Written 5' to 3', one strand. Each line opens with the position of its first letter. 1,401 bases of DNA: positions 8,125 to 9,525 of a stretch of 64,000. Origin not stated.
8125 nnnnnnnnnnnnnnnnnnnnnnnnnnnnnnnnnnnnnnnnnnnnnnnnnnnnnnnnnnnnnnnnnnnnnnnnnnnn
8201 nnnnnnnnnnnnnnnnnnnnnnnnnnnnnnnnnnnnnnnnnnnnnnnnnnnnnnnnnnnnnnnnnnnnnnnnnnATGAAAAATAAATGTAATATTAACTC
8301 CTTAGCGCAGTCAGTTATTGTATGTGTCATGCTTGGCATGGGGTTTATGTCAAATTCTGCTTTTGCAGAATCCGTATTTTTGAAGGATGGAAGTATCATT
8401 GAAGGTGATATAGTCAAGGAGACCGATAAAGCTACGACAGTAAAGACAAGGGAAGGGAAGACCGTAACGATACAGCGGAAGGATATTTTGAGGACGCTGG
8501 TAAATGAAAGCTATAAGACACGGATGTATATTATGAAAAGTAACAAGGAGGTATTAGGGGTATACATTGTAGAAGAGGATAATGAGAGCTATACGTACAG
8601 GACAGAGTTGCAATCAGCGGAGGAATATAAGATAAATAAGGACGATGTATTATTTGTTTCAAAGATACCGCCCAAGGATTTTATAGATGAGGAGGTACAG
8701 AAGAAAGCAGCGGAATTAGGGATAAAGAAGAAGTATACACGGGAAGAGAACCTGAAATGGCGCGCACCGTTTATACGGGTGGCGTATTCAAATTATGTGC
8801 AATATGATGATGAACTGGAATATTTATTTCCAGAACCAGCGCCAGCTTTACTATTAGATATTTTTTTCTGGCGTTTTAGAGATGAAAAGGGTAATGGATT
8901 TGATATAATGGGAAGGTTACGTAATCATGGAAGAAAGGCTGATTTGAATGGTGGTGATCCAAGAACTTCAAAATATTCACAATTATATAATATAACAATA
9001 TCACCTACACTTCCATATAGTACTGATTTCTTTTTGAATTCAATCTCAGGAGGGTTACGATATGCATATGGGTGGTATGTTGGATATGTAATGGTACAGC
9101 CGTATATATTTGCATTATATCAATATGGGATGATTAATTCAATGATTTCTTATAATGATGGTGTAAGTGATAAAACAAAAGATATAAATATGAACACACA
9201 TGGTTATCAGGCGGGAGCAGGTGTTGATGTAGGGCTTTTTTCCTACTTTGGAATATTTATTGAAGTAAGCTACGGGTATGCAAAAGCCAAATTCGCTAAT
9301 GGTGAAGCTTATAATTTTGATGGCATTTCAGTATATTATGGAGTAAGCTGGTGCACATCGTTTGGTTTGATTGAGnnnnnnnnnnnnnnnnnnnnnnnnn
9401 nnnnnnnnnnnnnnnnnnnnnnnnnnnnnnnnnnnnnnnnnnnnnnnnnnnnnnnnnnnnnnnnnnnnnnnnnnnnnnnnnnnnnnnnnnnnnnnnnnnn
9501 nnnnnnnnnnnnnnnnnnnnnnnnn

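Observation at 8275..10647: Tandem secreted-protein paralogs sharing a 412-bp block of 100% identity but with divergent signal peptides and C-terminal halves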

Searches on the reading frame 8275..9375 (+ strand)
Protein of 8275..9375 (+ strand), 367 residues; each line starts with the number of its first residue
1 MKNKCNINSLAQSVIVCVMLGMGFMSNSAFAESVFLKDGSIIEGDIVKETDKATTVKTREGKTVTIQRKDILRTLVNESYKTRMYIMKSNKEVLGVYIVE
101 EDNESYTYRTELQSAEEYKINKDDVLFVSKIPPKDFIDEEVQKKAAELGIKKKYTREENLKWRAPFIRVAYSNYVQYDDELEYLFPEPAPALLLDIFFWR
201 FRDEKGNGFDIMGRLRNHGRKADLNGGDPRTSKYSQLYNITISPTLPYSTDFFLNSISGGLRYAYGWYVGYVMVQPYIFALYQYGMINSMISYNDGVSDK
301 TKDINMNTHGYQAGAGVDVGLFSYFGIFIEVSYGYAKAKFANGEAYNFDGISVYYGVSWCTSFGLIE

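Call 6: search_protein_families(library=pfam, proteins=[window:8275-9375:+], max_evalue=1)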
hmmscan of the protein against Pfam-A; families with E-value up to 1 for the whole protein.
window:8275-9375:+ (367 aa): 3 families
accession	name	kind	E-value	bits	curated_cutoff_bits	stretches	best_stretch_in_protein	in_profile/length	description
PF13505.12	OMP_b-brl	-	0.011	16.4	28.7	1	263-357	44-134/175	Outer membrane protein beta-barrel domain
PF07239.17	OpcA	-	0.034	14.2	26.3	1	287-350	163-226/251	Outer membrane protein OpcA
PF02736.25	Myosin_N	-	0.1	12.9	27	1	42-71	16-45/45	Myosin N-terminal SH3-like domain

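Call 7: search_protein_families(library=ncbifam, proteins=[window:8275-9375:+], max_evalue=1)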
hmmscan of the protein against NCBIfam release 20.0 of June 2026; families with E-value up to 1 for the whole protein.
window:8275-9375:+ (367 aa): 6 families
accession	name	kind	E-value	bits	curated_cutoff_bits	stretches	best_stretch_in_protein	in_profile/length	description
NF047433.1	Lepto_7_Nterm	domain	1.6e-12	46.9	43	1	24-74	8-58/63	LA_0442/LA_0875 N-terminal domain-containing protein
NF041881.1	PTPDL_fam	equivalog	1.8e-05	24.1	200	1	24-78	5-58/339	PTPDL family protein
NF047624.1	LIC_13076_fam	equivalog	5e-05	23.2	110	1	28-73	163-211/214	LIC_13076 family protein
NF047503.1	LB_137_fam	subfamily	0.00016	21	200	1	22-111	4-93/288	LB_137 family protein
TIGR02603.1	CxxCH_TIGR02603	domain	0.00087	19.3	68.15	1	32-74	61-103/134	putative heme-binding domain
NF047432.1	LA_3334_fam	equivalog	0.0016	18.1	200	1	30-157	3-136/280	LA_3334 family protein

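Call 8: find_homologous_proteins(query=window:8275-9375:+)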
Query window:8275-9375:+ (367 aa): 38 proteins with E <= 0.001 among 1559 candidates.
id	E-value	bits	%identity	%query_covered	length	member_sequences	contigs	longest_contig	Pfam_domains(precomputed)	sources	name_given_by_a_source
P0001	1.8e-175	602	78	93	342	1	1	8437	-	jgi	-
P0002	4.2e-170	584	100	69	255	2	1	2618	-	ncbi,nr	ncbi:MAG: hypothetical protein GYA16_04475, partial [Spirochaetes bacterium]|nr:hypothetical protein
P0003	9.2e-138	477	63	100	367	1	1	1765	-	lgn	-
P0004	1.1e-128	448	62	98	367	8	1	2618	-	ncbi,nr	ncbi:MAG: hypothetical protein GYA16_04480 [Spirochaetes bacterium]|nr:hypothetical protein [Spiroch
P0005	8.1e-123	428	60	96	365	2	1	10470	-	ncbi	ncbi:MAG: hypothetical protein AB1444_15415 [Spirochaetota bacterium]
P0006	1.1e-110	388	55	97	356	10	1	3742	-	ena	-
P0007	3.3e-110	387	56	94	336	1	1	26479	-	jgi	jgi:hypothetical protein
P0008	3.2e-108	380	54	92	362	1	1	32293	-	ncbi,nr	ncbi:MAG: hypothetical protein N3F66_08860 [Spirochaetes bacterium]|nr:hypothetical protein [Spiroch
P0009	2.2e-107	378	52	100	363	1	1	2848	PF13505.13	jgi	-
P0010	4.5e-107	377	52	100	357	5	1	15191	-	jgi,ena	-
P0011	6.9e-106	373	50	98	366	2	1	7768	-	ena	-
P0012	1.5e-104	368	52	92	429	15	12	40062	-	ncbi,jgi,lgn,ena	-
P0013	5.0e-103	363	51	92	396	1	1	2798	-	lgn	-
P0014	4.4e-101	357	49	97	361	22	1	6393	PF13505.13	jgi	jgi:hypothetical protein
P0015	4.5e-99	350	50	96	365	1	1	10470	-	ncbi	ncbi:MAG: hypothetical protein AB1444_15410 [Spirochaetota bacterium]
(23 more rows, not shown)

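Call 9: find_encoding_contigs(protein=window:8275-9375:+, flank=10000, max_places=10)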
Protein window:8275-9375:+ (367 aa): no gene with exactly this product is on record in the collection.

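Call 11: find_encoding_contigs(protein=P0004, flank=10000, max_places=10)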
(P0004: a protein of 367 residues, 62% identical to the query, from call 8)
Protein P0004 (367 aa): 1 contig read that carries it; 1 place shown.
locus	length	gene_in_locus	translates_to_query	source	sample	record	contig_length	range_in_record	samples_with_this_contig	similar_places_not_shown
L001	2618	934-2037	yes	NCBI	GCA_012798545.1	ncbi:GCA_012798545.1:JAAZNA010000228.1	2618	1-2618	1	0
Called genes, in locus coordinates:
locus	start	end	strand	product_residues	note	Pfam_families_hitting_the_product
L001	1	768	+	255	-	?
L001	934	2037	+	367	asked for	-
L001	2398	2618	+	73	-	PF13173:AAA_14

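Call 12: find_encoding_contigs(protein=P0005, flank=10000, max_places=6)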
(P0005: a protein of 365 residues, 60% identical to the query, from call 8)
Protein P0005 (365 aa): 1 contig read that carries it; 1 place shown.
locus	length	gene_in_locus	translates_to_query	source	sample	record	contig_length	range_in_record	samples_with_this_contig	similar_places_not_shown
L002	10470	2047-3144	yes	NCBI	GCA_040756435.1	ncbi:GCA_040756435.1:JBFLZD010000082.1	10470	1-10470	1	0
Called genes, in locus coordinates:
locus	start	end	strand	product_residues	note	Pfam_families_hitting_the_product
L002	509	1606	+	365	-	-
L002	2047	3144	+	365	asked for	-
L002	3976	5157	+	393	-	PF13173:AAA_14, PF13635:DUF4143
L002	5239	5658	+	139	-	PF01643:Acyl-ACP_TE (weak), PF13279:4HBT_2, PF03061:4HBT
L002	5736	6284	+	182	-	PF07238:PilZ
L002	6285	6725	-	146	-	-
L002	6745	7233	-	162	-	-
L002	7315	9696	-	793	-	-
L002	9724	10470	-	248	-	PF13432:TPR_16, PF23914:TPR_CcmH_CycH (weak), PF00515:TPR_1 (weak), PF07719:TPR_2 (weak), PF13424:TPR_12, PF12895:ANAPC3 (weak), PF13414:TPR_11 (weak), PF07719:TPR_2 (weak), +7 more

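Call 17: find_related_loci(query=A1, collection=genome_contigs, flank=6000)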
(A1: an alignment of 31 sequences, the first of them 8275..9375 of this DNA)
Query A1 (367 aa) in genome_contigs; peptide patterns used: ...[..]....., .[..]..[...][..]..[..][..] (x = any residue, [..] = any of these).
41 stretches matched a pattern; 22 encode a relative of the query (tblastn E <= 1e-3); 22 distinct loci.
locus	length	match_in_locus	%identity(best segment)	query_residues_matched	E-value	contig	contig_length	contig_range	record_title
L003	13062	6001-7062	58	14-367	5e-123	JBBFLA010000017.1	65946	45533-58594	MAG: Spirochaetota bacterium isolate Uz-U4-13 NODE_17_length_65946_cov_14.843720, whole genome shotgun sequence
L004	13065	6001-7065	53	7-367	1e-118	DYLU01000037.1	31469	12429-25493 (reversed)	MAG TPA_asm: Leptospira biflexa isolate SulCav_AS07-7_37_12 SulCav_AS07_7_1309_length_31469_cov_6_429299, whole genome s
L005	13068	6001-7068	51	9-367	3e-114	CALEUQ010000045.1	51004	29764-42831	MAG: uncultured bacterium isolate R1_Bin_METABAT__127_1 genome assembly, contig: c_000002981924, whole genome shotgun se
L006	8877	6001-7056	49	11-367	3e-108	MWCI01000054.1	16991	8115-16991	MAG: Spirochaetes bacterium ADurb.Bin218 BWY23_contig000054, whole genome shotgun sequence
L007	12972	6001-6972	35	31-363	2e-52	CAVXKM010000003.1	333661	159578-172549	MAG: uncultured Spirochaetota bacterium isolate MFD02979.bin.2.4 genome assembly, contig: contig_42031, whole genome sho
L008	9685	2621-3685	36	22-363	1e-51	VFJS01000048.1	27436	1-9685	MAG: Spirochaetia bacterium isolate Bin_56_1 c_000004838759, whole genome shotgun sequence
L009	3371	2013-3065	34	1-362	3e-47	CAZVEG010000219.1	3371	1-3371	MAG TPA_asm: uncultured Leptospirales bacterium isolate binchicken_co269_219 genome assembly, contig: NODE_30006_length_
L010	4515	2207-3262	34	1-363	1e-46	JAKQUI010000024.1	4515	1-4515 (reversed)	MAG: Spirochaetota bacterium isolate USST_maxbin.066 k141_1747819, whole genome shotgun sequence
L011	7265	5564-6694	31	6-363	2e-45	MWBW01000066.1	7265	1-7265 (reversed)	MAG: Firmicutes bacterium ADurb.Bin248 BWY35_contig000066, whole genome shotgun sequence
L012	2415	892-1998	31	17-363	3e-45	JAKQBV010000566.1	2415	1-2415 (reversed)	MAG: bacterium isolate USCA_metabat.19_sub k141_849227, whole genome shotgun sequence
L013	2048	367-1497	30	6-363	9e-45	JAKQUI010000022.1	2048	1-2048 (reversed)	MAG: Spirochaetota bacterium isolate USST_maxbin.066 k141_1604067, whole genome shotgun sequence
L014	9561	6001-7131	30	6-363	1e-42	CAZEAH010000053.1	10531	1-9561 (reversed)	MAG TPA_asm: uncultured Leptospirales bacterium isolate binchicken_co58_57 genome assembly, contig: NODE_4899_length_105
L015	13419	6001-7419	59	7-131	3e-29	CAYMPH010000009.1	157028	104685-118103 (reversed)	MAG TPA_asm: uncultured Leptospirales bacterium isolate SRP302447_co4_227 genome assembly, contig: NODE_345_length_15702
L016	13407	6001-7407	55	10-131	2e-28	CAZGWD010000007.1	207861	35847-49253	MAG TPA_asm: uncultured Leptospirales bacterium isolate SRP302447_co4_375 genome assembly, contig: NODE_211_length_20786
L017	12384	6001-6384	38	2-130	2e-21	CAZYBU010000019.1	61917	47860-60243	MAG TPA_asm: uncultured Leptospirales bacterium isolate SRP141376_co5_362 genome assembly, contig: NODE_1025_length_6191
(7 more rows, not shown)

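Call 18: find_related_loci(query=A1, collection=metagenome_contigs, flank=6000)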
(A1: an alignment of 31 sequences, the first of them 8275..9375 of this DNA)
Query A1 (367 aa) in metagenome_contigs; peptide patterns used: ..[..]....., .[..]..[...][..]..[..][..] (x = any residue, [..] = any of these).
272 stretches matched a pattern; 46 encode a relative of the query (tblastn E <= 1e-3); 45 distinct loci.
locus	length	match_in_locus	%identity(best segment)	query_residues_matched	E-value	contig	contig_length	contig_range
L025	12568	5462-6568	93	1-367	0e+0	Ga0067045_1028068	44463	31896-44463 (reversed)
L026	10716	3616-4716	65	1-367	5e-146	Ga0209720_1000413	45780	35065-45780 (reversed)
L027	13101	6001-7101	65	1-367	5e-146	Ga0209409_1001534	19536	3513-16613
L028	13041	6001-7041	54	13-367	3e-116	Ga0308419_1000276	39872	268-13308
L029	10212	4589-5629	54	13-367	4e-116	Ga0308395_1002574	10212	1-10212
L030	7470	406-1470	52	2-367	2e-113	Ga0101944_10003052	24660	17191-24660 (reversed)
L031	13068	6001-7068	52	2-367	7e-113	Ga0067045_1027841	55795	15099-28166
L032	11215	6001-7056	49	11-367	1e-110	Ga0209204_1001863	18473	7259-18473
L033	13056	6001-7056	49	11-367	6e-108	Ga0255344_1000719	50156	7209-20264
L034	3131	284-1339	49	11-367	7e-111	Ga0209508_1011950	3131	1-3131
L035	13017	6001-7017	52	29-367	3e-107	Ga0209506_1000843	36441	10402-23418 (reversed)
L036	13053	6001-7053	51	11-367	2e-112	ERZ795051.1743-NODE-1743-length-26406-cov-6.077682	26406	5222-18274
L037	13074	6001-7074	57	2-367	2e-130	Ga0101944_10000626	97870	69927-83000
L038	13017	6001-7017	52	29-367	3e-107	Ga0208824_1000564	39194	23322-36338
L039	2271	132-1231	97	1-367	6e-128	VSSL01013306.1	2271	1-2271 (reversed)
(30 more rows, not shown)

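Call 26: predict_structure(alignment_id=A1)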
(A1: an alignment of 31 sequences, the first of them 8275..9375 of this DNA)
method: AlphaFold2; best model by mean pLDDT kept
length: 367 residues; sequences in the alignment: 31
mean_pLDDT: 87.4   pTM: 0.59
mean pLDDT of the five models: 87.4, 86.8, 85.1, 85.0, 84.9
residues with pLDDT >= 90: 208; 70-90: 116; 50-70: 31; < 50: 12
segments of 3 or more residues with pLDDT < 50: 1-5, 24-30
pLDDT, mean of each block of 10 residues (from residue 1): 52 74 48 83 86 87 89 85 90 89 91 90 89 70 65 84 96 89 87 96 94 96 93 93 93 96 96 97 96 95 94 97 95 93 88 97 81
secondary structure, 60 per line:
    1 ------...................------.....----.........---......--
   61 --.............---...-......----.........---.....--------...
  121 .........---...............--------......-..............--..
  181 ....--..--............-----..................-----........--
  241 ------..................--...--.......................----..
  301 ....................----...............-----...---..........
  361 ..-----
elements in order: H7-25 E32-36 E41-49 E53-58 E63-67 E71-75 E83-88 E93-101 E105-109 E118-121 E125-129 H133-147 H156-161 E163-176 H179-184 E191-202 E208-225 H231-238 E247-264 E267-269 E272-294 E299-320 E325-339 E345-347 E351-362
